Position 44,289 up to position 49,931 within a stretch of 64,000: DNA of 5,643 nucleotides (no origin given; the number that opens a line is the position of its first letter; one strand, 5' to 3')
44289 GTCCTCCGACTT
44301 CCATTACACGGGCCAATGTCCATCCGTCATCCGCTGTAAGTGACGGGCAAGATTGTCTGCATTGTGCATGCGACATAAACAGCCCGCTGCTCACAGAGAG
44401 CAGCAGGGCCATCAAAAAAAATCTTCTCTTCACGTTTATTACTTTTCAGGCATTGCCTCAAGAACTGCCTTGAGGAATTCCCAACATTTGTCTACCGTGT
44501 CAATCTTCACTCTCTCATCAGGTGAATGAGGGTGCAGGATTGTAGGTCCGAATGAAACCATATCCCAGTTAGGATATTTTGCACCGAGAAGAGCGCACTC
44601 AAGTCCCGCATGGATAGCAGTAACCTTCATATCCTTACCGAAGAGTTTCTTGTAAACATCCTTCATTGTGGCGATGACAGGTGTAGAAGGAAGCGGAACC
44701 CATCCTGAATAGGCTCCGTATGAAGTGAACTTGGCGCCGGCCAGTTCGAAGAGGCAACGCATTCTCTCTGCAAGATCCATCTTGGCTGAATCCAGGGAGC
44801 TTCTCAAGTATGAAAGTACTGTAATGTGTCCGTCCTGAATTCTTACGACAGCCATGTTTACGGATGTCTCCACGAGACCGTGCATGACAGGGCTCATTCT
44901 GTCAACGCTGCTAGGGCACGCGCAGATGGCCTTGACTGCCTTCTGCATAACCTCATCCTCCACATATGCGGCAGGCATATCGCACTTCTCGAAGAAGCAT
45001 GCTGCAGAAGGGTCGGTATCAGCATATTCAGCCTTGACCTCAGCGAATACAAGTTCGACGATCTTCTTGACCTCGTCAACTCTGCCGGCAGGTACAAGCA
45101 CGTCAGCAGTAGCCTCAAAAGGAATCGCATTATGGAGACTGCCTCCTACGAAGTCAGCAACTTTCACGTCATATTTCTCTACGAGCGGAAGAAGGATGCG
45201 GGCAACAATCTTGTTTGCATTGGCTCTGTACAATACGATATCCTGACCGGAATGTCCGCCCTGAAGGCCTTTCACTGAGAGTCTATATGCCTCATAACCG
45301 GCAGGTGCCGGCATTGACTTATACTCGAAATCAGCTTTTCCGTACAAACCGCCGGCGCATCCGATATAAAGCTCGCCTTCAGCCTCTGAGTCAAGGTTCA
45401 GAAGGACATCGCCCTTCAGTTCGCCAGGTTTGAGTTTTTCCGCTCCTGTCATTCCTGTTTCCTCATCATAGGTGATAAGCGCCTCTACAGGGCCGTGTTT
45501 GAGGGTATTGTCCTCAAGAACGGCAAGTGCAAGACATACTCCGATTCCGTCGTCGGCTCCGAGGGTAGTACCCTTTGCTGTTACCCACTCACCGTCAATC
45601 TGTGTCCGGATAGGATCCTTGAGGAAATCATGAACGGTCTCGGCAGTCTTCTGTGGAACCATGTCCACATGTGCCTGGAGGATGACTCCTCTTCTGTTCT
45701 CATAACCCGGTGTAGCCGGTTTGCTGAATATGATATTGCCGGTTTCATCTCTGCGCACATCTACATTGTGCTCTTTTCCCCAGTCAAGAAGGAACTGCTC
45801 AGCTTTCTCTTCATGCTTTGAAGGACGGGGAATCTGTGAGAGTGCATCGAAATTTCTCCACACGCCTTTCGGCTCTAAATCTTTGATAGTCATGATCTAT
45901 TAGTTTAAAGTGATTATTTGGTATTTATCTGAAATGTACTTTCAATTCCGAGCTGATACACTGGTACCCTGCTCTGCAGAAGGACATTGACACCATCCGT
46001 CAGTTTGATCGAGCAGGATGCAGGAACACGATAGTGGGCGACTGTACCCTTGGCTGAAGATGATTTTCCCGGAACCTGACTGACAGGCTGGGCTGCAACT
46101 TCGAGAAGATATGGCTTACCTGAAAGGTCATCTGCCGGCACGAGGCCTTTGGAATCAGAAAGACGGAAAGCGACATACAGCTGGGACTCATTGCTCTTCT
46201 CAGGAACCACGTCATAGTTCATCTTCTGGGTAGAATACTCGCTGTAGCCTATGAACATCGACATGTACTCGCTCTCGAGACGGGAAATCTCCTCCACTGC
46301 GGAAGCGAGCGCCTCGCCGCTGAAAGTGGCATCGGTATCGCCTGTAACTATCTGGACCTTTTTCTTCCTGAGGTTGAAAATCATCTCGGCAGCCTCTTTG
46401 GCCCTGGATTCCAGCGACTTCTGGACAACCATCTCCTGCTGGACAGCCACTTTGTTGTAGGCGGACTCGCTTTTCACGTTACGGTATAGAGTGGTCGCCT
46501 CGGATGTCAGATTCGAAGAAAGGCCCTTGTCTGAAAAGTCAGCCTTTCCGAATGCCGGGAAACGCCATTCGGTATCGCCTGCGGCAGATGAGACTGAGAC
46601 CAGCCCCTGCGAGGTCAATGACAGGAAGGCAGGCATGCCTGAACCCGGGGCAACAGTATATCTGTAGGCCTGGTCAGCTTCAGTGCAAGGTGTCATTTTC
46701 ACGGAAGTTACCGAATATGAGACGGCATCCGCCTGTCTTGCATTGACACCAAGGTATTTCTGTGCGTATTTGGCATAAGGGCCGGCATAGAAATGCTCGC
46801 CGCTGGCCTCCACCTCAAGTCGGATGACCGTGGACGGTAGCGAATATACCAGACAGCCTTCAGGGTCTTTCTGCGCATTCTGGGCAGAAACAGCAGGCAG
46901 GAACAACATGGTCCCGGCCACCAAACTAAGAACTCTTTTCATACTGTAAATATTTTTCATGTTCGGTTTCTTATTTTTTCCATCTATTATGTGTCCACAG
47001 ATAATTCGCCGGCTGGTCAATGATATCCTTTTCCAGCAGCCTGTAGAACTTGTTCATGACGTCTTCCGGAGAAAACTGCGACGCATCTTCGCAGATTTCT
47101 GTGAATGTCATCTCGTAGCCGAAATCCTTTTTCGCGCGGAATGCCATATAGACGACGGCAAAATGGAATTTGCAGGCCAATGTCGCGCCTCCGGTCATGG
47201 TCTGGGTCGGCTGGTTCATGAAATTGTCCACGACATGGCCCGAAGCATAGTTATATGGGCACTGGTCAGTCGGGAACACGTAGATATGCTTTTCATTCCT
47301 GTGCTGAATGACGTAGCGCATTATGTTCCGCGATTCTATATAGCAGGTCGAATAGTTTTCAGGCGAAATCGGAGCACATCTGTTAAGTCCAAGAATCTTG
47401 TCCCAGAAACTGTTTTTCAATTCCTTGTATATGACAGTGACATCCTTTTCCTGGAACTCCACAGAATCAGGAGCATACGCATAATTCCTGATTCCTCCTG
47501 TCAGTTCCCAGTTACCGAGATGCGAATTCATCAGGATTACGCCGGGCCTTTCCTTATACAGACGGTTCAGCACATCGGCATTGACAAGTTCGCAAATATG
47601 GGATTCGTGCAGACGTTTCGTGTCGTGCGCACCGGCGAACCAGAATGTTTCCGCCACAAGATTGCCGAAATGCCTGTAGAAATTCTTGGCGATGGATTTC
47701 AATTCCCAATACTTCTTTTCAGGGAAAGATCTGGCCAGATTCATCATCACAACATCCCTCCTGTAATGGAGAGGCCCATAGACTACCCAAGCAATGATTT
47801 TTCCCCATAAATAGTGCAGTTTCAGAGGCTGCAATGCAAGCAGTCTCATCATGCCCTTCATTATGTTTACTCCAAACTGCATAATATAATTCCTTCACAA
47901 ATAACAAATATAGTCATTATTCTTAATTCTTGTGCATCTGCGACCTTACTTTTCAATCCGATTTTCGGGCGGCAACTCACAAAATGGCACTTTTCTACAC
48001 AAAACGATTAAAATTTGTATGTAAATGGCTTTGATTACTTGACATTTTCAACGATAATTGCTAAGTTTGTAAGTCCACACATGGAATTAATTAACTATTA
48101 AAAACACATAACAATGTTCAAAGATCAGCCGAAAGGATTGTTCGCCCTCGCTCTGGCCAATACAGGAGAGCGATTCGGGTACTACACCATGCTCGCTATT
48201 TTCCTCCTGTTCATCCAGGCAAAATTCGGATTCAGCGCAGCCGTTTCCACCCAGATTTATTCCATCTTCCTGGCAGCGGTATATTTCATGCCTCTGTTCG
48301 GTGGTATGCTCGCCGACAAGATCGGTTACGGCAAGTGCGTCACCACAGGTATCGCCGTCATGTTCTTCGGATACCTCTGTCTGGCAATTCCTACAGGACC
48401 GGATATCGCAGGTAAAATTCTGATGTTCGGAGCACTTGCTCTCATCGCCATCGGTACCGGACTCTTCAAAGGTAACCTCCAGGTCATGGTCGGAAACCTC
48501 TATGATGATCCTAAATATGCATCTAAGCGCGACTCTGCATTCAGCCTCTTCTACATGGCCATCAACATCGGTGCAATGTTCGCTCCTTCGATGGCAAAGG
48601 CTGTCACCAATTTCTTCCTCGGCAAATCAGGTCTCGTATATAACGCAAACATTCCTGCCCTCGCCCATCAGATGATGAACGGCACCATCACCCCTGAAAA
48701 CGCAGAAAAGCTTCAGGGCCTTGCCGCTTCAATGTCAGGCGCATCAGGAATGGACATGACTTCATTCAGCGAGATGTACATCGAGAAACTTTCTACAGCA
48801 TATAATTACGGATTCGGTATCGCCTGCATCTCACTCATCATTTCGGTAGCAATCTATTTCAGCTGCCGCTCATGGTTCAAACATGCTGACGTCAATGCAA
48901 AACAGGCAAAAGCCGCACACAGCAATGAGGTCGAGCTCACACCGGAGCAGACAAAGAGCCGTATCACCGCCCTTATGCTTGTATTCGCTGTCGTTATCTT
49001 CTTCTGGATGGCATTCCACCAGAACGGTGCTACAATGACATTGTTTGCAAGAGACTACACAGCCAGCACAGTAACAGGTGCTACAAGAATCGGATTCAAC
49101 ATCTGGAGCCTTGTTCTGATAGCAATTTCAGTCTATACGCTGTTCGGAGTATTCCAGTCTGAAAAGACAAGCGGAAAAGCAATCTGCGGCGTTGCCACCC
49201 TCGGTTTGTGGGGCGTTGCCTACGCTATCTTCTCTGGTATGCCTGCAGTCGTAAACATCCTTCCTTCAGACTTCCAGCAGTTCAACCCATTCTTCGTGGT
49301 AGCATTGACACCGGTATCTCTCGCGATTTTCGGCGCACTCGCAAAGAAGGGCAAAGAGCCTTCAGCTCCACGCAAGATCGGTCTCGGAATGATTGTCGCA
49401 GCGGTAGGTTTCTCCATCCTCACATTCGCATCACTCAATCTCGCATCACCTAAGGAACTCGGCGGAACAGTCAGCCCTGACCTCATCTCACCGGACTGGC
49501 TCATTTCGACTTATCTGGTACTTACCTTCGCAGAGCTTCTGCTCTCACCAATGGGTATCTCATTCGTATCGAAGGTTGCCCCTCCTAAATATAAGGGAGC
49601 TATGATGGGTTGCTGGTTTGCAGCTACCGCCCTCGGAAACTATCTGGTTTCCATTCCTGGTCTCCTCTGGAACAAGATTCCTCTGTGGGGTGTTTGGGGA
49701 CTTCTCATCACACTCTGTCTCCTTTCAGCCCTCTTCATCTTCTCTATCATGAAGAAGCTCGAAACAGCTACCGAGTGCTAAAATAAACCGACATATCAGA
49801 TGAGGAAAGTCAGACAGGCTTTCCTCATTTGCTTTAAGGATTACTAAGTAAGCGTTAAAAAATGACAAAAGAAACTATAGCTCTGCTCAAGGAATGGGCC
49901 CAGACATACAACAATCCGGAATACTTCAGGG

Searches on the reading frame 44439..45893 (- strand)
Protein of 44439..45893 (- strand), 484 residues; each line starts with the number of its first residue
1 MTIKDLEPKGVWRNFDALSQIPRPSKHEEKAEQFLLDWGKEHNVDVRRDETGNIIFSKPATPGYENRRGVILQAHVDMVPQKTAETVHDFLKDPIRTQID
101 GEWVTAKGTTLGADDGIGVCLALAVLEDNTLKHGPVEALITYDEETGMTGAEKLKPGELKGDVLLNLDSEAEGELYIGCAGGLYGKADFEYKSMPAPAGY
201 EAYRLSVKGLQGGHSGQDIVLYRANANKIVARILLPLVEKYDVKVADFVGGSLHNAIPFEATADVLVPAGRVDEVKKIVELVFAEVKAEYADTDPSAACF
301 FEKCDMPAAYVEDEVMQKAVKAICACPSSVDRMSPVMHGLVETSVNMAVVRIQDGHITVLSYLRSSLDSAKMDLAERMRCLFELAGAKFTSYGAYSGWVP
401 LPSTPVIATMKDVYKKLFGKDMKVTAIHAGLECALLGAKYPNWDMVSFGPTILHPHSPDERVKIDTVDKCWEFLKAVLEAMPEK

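Call 90: search_protein_families(library=pfam, proteins=[window:44439-45893:-], max_evalue=0.0001)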
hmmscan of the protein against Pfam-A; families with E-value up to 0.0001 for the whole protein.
window:44439-45893:- (484 aa): 2 families
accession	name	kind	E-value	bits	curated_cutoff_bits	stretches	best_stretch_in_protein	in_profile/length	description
PF01546.33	Peptidase_M20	-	4.6e-16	59.8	24.6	1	71-479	1-205/206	Peptidase family M20/M25/M40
PF07687.19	M20_dimer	-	2.2e-07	31.2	21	1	206-293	2-106/107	Peptidase dimerisation domain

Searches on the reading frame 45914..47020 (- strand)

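Call 90: search_protein_families(library=pfam, proteins=[window:45914-47020:-], max_evalue=0.0001)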
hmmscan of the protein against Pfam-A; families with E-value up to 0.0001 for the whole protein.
window:45914-47020:- (368 aa): 1 family
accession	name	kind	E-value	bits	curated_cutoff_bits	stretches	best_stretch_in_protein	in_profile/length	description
PF16115.10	DUF4831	-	2.4e-49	168.6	27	1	57-364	3-296/318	Domain of unknown function (DUF4831)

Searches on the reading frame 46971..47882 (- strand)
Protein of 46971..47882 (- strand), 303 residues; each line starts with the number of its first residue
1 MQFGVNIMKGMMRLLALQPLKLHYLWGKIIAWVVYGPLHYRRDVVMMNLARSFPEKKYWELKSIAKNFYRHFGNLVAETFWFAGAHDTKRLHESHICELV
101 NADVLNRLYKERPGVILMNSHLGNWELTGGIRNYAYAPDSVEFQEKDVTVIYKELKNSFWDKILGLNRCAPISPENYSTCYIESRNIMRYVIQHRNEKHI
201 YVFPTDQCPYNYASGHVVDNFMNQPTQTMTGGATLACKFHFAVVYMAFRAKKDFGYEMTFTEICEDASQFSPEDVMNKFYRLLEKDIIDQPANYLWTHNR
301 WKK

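Call 90: search_protein_families(library=pfam, proteins=[window:46971-47882:-], max_evalue=0.0001)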
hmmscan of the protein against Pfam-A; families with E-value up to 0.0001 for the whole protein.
window:46971-47882:- (303 aa): 1 family
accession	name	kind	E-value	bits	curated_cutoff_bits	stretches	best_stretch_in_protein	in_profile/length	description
PF03279.18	Lip_A_acyltrans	-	1e-24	87.7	22.3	1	7-303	18-295/295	Bacterial lipid A biosynthesis acyltransferase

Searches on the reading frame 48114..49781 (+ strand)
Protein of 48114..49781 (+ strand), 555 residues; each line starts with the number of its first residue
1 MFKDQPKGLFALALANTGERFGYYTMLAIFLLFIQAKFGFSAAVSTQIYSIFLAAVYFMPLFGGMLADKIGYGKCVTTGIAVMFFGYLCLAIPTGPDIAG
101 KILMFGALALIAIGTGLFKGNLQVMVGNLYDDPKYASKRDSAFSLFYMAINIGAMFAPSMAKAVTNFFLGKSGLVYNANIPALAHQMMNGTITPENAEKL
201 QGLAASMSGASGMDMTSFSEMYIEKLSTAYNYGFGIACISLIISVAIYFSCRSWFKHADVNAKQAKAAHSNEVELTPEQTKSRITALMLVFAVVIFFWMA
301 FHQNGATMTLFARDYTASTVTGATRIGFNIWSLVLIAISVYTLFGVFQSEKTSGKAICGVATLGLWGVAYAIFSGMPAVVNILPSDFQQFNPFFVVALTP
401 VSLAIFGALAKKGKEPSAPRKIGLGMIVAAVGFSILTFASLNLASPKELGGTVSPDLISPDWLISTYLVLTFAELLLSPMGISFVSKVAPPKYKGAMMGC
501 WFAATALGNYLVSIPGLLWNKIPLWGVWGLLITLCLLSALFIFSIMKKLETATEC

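Call 90: search_protein_families(library=pfam, proteins=[window:48114-49781:+], max_evalue=0.0001)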
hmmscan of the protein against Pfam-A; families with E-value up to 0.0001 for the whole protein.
window:48114-49781:+ (555 aa): 2 families
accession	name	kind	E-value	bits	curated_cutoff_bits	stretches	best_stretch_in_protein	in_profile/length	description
PF00854.27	PTR2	-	1.4e-47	162.9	27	2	380-514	239-374/392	POT family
PF07690.21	MFS_1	-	8.8e-17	61.5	33.4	1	19-167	8-147/347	Major Facilitator Superfamily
